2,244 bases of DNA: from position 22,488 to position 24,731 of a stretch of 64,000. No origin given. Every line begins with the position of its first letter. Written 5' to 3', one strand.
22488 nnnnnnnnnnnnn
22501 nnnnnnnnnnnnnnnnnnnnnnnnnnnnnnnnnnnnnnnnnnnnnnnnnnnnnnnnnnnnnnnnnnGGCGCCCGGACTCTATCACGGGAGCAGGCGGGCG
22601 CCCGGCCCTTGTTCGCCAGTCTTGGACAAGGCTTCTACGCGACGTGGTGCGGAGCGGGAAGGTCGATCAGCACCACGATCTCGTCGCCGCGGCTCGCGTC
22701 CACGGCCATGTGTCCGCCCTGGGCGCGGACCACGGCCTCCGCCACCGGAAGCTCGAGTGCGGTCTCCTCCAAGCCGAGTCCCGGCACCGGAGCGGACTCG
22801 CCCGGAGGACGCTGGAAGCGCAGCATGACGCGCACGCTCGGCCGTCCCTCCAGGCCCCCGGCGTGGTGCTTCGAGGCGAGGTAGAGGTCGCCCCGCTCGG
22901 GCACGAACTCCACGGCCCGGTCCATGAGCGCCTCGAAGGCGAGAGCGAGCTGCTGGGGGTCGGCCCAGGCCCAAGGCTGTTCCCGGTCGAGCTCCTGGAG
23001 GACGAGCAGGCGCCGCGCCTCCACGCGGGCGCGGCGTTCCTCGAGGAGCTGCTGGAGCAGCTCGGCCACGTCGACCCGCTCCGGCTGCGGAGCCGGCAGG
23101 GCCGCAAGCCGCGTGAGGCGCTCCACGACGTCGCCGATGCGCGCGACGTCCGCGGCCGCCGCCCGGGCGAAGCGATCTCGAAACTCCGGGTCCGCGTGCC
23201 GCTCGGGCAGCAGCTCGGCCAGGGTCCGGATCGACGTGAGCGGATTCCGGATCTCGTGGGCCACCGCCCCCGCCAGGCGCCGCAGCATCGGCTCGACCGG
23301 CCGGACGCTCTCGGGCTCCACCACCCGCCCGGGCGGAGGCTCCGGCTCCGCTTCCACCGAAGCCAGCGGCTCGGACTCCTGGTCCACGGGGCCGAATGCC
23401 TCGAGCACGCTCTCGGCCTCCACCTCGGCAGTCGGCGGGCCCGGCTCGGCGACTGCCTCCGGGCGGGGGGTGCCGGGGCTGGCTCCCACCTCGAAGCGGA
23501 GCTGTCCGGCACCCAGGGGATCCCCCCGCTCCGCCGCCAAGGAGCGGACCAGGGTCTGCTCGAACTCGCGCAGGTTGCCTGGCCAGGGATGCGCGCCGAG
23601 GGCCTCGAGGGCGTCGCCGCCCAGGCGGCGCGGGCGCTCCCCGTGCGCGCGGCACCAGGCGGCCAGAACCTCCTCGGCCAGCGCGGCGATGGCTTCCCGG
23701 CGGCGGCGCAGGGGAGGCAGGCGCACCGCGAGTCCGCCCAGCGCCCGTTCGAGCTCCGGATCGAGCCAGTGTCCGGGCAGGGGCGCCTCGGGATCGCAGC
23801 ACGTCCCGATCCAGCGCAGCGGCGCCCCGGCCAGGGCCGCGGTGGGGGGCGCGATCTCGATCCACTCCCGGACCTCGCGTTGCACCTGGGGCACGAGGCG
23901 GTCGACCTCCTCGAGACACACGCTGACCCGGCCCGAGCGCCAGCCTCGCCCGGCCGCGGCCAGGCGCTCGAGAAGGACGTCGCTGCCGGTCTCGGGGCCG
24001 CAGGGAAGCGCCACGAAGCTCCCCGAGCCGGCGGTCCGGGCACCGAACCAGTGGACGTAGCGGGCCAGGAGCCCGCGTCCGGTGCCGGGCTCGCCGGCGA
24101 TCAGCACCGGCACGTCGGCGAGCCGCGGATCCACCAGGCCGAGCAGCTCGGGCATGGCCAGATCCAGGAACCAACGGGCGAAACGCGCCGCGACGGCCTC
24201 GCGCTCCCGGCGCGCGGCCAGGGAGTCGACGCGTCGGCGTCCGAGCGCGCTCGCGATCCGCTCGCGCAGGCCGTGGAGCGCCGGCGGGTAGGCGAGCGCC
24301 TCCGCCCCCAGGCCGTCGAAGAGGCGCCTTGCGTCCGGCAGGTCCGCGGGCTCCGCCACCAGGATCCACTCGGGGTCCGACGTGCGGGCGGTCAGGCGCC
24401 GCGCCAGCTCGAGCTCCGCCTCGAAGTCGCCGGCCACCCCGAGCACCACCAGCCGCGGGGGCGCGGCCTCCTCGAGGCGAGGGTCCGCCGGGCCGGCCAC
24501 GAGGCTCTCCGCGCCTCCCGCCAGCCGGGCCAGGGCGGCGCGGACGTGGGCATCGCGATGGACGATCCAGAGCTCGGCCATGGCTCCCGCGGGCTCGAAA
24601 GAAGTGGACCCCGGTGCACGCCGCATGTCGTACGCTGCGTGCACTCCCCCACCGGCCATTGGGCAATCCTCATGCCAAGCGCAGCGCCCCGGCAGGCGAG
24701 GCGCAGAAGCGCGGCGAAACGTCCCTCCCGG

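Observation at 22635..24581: One polypeptide carrying three degenerate signalling modules: a receiver without the acceptor Asp, a sigma-54-activator AAA+ without GAFTGA, and a histidine kinase with eroded ATP-binding boxes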

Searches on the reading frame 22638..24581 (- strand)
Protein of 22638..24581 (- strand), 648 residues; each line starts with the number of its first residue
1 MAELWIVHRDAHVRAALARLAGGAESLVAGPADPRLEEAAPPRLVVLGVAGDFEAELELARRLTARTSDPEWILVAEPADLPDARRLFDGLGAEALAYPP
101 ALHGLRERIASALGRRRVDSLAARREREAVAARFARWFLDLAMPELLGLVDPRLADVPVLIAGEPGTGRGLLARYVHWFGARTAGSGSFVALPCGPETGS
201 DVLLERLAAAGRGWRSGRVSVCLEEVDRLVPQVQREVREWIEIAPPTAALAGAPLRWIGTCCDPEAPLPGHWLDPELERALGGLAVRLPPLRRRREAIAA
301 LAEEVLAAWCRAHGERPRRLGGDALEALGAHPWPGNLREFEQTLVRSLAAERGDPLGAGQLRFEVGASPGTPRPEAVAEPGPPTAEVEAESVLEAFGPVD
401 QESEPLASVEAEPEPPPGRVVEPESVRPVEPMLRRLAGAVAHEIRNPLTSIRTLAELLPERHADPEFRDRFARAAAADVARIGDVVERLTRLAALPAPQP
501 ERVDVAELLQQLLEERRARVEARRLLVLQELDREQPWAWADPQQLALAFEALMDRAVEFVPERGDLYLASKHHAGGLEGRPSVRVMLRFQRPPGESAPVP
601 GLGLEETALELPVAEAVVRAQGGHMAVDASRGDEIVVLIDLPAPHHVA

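Call 4: search_protein_families(library=pfam, proteins=[window:22638-24581:-], max_evalue=1)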
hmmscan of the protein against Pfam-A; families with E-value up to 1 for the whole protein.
window:22638-24581:- (648 aa): 8 families
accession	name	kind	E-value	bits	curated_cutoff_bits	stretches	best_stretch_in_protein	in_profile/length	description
PF25601.1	AAA_lid_14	-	2.2e-11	43.9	27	1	292-368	1-77/87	AAA+ ATPase lid domain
PF00512.31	HisKA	-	4.9e-11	43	26.9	1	433-494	2-62/66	His Kinase A (phospho-acceptor) domain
PF00158.32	Sigma54_activat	-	0.00077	19.6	20.2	1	155-195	21-59/168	Sigma-54 interaction domain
PF14532.12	Sigma54_activ_2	-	0.001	19.8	25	1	156-291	21-138/138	Sigma-54 interaction domain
PF13401.12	AAA_22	-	0.02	15.7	27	0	449-533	20-95/130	AAA domain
PF07728.20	AAA_5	-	0.21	12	22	0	158-237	1-86/139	AAA domain (dynein-related subfamily)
PF13191.12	AAA_16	-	0.32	11.9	32.6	1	454-555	69-158/167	AAA ATPase domain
PF18082.7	NAT_N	-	0.36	12.2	27.8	1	443-521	9-85/129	N-acyltransferase N-terminal domain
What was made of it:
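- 23496..23711 (-): AAA+ lid, residues 291-362, with the PPLRxR and WPGNLRE motifs kept (sensor-II R338). PF25601, E 2e-11 (call 4).
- On Sigma-54 bacterial enhancer-binding protein (PF00158 AAA+): Sigma54_activat scores 19.6 bits, below its cut-off of 20.2 (call 4).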

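Call 5: search_protein_families(library=ncbifam, proteins=[window:22638-24581:-], max_evalue=0.1)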
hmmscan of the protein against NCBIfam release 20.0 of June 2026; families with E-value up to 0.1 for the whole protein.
window:22638-24581:- (648 aa): 54 families (the best 25 are shown)
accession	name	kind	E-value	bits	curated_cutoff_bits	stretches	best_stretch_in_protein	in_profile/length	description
NF008312.0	PRK11100.1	equivalog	4.8e-18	65.2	356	1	439-574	262-399/477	two-component system sensor histidine kinase CreC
NF050807.1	TransRegFlbDCaul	equivalog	1.9e-16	60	750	2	284-367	284-367/454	sigma-54-dependent transcriptional regulator FlbD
TIGR02915.1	PEP_resp_reg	equivalog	4.5e-16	58.7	502.6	2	281-363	302-384/445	PEP-CTERM-box response regulator transcription factor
NF008468.0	PRK11360.1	equivalog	1.4e-14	53.4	646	1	435-570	398-532/616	two-component system sensor histidine kinase AtoS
TIGR01818.1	ntrC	equivalog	4.1e-14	52.2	558.6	2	284-350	300-365/463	nitrogen regulation protein NR(I)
TIGR01817.1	nifA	equivalog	7.5e-14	51.4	528.85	2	283-354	361-431/534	nif-specific transcriptional activator NifA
NF051870.1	NAssimRespRegNtrX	equivalog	9.9e-14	51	600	1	280-355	297-372/452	nitrogen assimilation response regulator NtrX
TIGR02966.1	phoR_proteo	equivalog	2.5e-13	49.8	334.2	1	428-575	109-260/333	phosphate regulon sensor histidine kinase PhoR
NF038308.1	RNA_repair_RtcR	equivalog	2.2e-12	46.6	650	2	285-349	351-420/530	RNA repair transcriptional activator RtcR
TIGR02974.1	phageshock_pspF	equivalog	2.3e-12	46.8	443.55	2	286-350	167-232/336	phage shock protein operon transcriptional activator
NF007688.0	PRK10364.1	equivalog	3.1e-12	46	479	1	435-642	242-450/460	two-component system sensor histidine kinase ZraS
NF041552.1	TF_PrdR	equivalog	8.5e-12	44.2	795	2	285-344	434-493/577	sigma-54 dependent transcriptional regulator PrdR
NF007689.0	PRK10365.1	equivalog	1e-11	44.3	760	1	281-396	302-414/441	sigma-54-dependent response regulator transcription factor ZraR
NF008469.0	PRK11361.1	equivalog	1.1e-11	44.1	714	2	284-353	309-378/461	acetoacetate metabolism transcriptional regulator AtoC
NF003451.0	PRK05022.1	equivalog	3.1e-11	42.7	476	2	286-348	358-420/512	nitric oxide reductase transcriptional regulator NorR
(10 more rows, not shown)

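Call 6: search_solved_structures(query=window:22638-24581:-, max_evalue=1, show_alignments=3)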
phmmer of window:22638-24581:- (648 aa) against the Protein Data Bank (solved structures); distinct sequences matched with E-value up to 1: 61 (the best 60 are shown).
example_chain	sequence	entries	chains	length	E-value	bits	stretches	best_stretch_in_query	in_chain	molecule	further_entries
1ny5_A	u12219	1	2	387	2.6e-12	49.5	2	277-362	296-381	transcriptional regulator (NtrC family)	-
4l4u_A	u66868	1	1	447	3.6e-12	49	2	277-366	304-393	Transcriptional regulator (NtrC family)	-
4ly6_A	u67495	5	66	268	1.4e-11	47.1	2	277-362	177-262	Transcriptional regulator (NtrC family)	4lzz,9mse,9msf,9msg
1ny6_A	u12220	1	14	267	1.4e-11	47.1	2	277-362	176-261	transcriptional regulator (NtrC family)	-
3m0e_A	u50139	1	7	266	1.5e-11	46.9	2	277-362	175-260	Transcriptional regulator (NtrC family)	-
5m7n_A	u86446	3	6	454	1.7e-11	46.8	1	156-355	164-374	Nitrogen assimilation regulatory protein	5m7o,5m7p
1ojl_A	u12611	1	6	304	2e-11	46.6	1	151-396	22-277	TRANSCRIPTIONAL REGULATORY PROTEIN ZRAR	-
6iy8_A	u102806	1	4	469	1.2e-10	44.1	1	155-348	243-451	Positive regulator CapR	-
9qq6_C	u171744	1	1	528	1.2e-10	44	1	158-350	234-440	Nif-specific regulatory protein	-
8pb9_D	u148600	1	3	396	2.3e-10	43.1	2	45-207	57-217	Transcriptional regulator FleQ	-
8p53_C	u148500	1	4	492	4.8e-10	42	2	45-207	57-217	Transcriptional regulator FleQ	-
2bjv_A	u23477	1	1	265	8.9e-10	41.1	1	155-348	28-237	PSP OPERON TRANSCRIPTIONAL ACTIVATOR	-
2vii_A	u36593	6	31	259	2.2e-09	39.8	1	155-348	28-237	PSP OPERON TRANSCRIPTIONAL ACTIVATOR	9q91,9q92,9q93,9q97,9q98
2bjw_A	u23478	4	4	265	2.4e-09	39.7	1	155-348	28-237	PSP OPERON TRANSCRIPTIONAL ACTIVATOR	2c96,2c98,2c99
9q90_1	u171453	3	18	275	2.6e-09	39.6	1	155-348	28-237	Psp operon transcriptional activator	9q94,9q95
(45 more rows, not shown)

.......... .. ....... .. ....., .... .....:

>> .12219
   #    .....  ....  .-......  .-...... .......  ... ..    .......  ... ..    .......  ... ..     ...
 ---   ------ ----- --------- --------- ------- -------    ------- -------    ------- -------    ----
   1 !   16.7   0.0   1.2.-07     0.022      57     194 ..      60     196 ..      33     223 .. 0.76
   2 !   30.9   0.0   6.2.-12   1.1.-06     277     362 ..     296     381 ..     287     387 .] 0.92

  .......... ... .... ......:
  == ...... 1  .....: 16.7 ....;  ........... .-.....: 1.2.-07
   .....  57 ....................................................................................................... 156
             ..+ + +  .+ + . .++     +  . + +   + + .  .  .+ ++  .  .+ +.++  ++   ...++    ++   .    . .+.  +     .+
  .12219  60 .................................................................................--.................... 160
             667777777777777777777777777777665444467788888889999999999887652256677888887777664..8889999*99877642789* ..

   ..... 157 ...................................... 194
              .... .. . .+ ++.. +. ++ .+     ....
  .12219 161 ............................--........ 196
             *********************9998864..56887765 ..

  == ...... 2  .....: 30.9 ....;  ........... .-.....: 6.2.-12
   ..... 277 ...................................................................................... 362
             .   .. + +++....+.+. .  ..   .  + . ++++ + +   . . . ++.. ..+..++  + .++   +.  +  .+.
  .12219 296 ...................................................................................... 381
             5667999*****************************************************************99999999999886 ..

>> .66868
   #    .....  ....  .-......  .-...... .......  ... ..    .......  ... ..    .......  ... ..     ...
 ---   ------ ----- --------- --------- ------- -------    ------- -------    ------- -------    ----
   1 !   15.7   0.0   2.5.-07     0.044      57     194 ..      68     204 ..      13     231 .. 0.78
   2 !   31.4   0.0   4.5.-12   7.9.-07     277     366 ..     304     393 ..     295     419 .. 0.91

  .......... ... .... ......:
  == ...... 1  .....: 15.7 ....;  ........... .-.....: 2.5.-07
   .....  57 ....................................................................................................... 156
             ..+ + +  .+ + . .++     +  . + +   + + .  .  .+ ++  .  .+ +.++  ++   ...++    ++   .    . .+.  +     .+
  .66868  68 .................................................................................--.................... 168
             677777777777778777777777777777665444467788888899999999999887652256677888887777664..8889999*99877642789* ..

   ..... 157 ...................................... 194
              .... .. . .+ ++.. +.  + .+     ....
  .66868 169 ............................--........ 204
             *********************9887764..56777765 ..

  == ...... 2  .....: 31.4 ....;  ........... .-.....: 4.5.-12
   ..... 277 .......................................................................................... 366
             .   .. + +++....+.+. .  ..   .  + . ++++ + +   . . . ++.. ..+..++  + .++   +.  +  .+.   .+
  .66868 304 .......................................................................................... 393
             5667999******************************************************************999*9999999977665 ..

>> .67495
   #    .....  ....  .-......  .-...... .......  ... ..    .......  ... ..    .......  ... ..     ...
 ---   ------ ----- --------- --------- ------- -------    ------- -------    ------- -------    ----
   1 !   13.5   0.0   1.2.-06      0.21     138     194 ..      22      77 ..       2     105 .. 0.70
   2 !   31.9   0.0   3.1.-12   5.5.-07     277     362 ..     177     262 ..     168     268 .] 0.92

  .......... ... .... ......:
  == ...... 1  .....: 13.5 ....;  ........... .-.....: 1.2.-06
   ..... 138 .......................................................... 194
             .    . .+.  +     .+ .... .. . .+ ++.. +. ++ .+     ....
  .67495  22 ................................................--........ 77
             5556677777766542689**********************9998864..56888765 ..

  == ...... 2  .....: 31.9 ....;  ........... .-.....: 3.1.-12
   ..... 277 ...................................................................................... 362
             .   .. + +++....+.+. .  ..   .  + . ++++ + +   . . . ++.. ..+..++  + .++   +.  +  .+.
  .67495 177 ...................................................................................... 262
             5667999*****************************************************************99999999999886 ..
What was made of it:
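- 23496..23711 (-): NtrC1 alignment 277-362 (call 6).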

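Call 25: predict_structure(alignment_id=A1)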
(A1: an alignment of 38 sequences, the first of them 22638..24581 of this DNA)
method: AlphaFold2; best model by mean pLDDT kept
length: 648 residues; sequences in the alignment: 38
mean_pLDDT: 84.1   pTM: 0.57
mean pLDDT of the five models: 84.1, 81.8, 81.5, 81.4, 80.0
residues with pLDDT >= 90: 378; 70-90: 169; 50-70: 35; < 50: 66
segments of 3 or more residues with pLDDT < 50: 366-426, 600-602
pLDDT, mean of each block of 10 residues (from residue 1): 89 95 88 93 93 94 81 96 91 92 93 73 85 91 82 91 95 93 74 97 93 78 98 97 82 85 93 97 95 93 94 94 96 90 95 95 60 33 36 38 33 38 46 77 80 77 83 86 87 91 98 97 97 97 96 93 95 89 96 62 66 91 91 89 80
secondary structure, 60 per line:
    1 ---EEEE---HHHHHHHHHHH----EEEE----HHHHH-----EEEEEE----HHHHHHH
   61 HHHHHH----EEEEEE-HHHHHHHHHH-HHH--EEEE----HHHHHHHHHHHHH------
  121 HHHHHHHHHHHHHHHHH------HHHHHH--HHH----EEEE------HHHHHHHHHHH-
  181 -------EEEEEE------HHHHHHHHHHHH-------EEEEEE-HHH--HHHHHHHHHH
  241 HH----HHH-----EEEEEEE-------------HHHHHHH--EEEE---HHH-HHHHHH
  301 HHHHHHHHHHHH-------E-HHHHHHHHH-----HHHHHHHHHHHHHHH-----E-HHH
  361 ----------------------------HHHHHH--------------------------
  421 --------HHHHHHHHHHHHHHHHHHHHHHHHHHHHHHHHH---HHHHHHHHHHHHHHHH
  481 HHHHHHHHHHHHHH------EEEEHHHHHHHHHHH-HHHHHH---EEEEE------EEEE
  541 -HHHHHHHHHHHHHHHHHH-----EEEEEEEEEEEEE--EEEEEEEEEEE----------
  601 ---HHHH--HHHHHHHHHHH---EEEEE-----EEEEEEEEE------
elements in order: E4-7 H11-21 E26-29 H34-38 E44-49 H54-66 E71-76 H78-87 E94-97 H102-114 H121-137 H144-149 E159-162 H169-179 E188-193 H200-211 E219-224 H231-242 E255-261 H275-281 E284-287 H295-312 H322-330 H336-350 H389-394 H429-461 H465-494 E501-504 H505-515 H517-522 E526-530 E537-540 H542-559 E565-577 E580-590 H604-607 H610-620 E624-628 E634-642
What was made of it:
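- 23298..23495 (-): Acidic, Pro-rich disordered linker, residues 363-428 (14 Glu and 14 Pro in 66 residues). It replaces the HTH_8 DNA-binding domain of true activators. pLDDT below 50 at 366-426 (call 25).
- On Response regulator receiver domain (PF00072): AlphaFold2 gives five strand/helix pairs in residues 4-114 (call 25).
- On Sigma-54 bacterial enhancer-binding protein (PF00158 AAA+): The region is a disordered acidic linker (call 25).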

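Call 28: fold_search(model_id=the predicted structure, library=pdb)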
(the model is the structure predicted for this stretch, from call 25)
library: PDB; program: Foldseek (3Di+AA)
matches with E <= 10: 1283; with E <= 0.001: 448
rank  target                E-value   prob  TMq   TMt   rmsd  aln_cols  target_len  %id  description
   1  5m7p_B                3.3e-15  1.00  0.28  0.40  11.0       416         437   20  Crystal structure of NtrX from Brucella abortus in complex with ADP processed with the CrystalDirect automated mountin (released 2017-01-25)
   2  5m7p_A                5.1e-15  1.00  0.28  0.40  11.4       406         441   21  Crystal structure of NtrX from Brucella abortus in complex with ADP processed with the CrystalDirect automated mountin (released 2017-01-25)
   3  4l4u                  3.1e-14  1.00  0.27  0.41  11.2       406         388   20  Crystal structure of construct containing A. aeolicus NtrC1 receiver, central and DNA binding domains (released 2013-08-28)
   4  1ny5_A                5.0e-14  1.00  0.28  0.44  11.6       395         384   21  Crystal structure of sigm54 activator (AAA+ ATPase) in the inactive state (released 2003-11-11)
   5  5m7n_B                6.1e-14  1.00  0.29  0.41  10.9       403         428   20  Crystal structure of NtrX from Brucella abortus in complex with ATP processed with the CrystalDirect automated mountin (released 2017-01-25)
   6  5m7n_A                6.1e-14  1.00  0.29  0.40  13.3       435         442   20  Crystal structure of NtrX from Brucella abortus in complex with ATP processed with the CrystalDirect automated mountin (released 2017-01-25)
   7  1ny5_B                4.2e-13  1.00  0.27  0.43  12.2       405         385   20  Crystal structure of sigm54 activator (AAA+ ATPase) in the inactive state (released 2003-11-11)
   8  7v2b_D                9.1e-13  1.00  0.28  0.46  12.2       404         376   17  Crystal Structure of VpsR display novel dimeric architecture and c-di-GMP binding: mechanistic implications in oligome (released 2022-04-06)
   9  5m7o_B                2.7e-12  1.00  0.27  0.38  12.4       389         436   21  Crystal structure of NtrX from Brucella abortus processed with the CrystalDirect automated mounting and cryo-cooling t (released 2017-01-25)
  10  3dzd_A                3.2e-12  1.00  0.29  0.49  10.3       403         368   19  Crystal structure of sigma54 activator NTRC4 in the inactive state (released 2008-11-25)
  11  5m7o_A                3.7e-12  1.00  0.28  0.38  12.6       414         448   21  Crystal structure of NtrX from Brucella abortus processed with the CrystalDirect automated mounting and cryo-cooling t (released 2017-01-25)
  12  4q20_B                6.9e-12  1.00  0.25  0.62   6.1       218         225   25  Crystal structure of a C-terminal part of tyrosine kinase (DivL) from Caulobacter crescentus CB15 at 2.50 A resolution (released 2014-04-23)
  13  9jfj_C                9.9e-12  1.00  0.26  0.64   5.4       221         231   23  Crystal structure of the cytoplasmic domain of ZraS in ADP-bound form (released 2025-03-26)
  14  9jfj_A                1.0e-11  1.00  0.27  0.66   4.7       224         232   23  Crystal structure of the cytoplasmic domain of ZraS in ADP-bound form (released 2025-03-26)
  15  7v2b_A                1.3e-11  1.00  0.27  0.45  15.8       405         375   17  Crystal Structure of VpsR display novel dimeric architecture and c-di-GMP binding: mechanistic implications in oligome (released 2022-04-06)
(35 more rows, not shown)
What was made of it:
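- On Response regulator receiver domain (PF00072): Foldseek aligns about 400 columns to REC+AAA+ of NtrX, NtrC1 and NtrC4 (call 28).
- Closest known: Activator-like proteins that lack GAFTGA: NtrX, VpsR, TyrR, Rhodobacter NtrC. Same: NtrX and VpsR are the top structural matches for the N-terminal half (call 28).
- Foldseek matches off-state REC+AAA+ dimers of NtrC1, NtrC4 and NtrX (call 28).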

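Call 44: search_protein_representatives(alignment_id=A1)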
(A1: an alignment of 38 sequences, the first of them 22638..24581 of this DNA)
Query: 38 sequences, 646 profile positions. Proteins with E-value up to 0.001 (for the whole library): 310162; up to 1e-10: 93161; up to 1e-30: 416. The best 150 are listed.
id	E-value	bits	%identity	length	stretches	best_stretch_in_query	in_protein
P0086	9.8e-278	939.6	-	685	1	1-644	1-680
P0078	4.7e-270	914.2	-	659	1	1-644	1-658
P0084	2.0e-266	902.2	-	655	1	1-644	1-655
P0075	1.8e-259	879.2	-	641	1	1-645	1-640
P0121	1.1e-258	876.6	-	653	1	1-644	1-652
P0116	3.9e-251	851.7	-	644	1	1-645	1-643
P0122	1.6e-247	839.8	-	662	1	1-645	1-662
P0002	5.7e-247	837.9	-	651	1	1-645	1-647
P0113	4.2e-246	835.1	-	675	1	1-644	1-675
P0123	5.0e-243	824.9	-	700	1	1-645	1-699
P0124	4.2e-242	821.9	-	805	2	3-403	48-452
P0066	1.1e-241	820.5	-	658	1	1-645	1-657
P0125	1.3e-237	807.0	-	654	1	1-645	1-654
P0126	6.6e-229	778.2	-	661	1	3-645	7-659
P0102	8.1e-229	778.0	-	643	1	1-644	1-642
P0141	1.1e-209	714.7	-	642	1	1-644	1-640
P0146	8.8e-196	668.8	-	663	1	1-645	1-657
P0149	9.6e-191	652.2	-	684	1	1-644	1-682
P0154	9.3e-188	642.3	-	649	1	1-645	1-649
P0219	3.4e-105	369.5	-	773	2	370-644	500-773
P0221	2.4e-102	360.1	-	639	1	1-644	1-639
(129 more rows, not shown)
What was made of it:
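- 22635..24581 (-): Whole gene: 648-aa pseudo-receiver / pseudo-AAA+ / DHp / pseudo-CA fusion protein, stop codon included. 416 clusters at 50% identity score E<=1e-30 (call 44).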
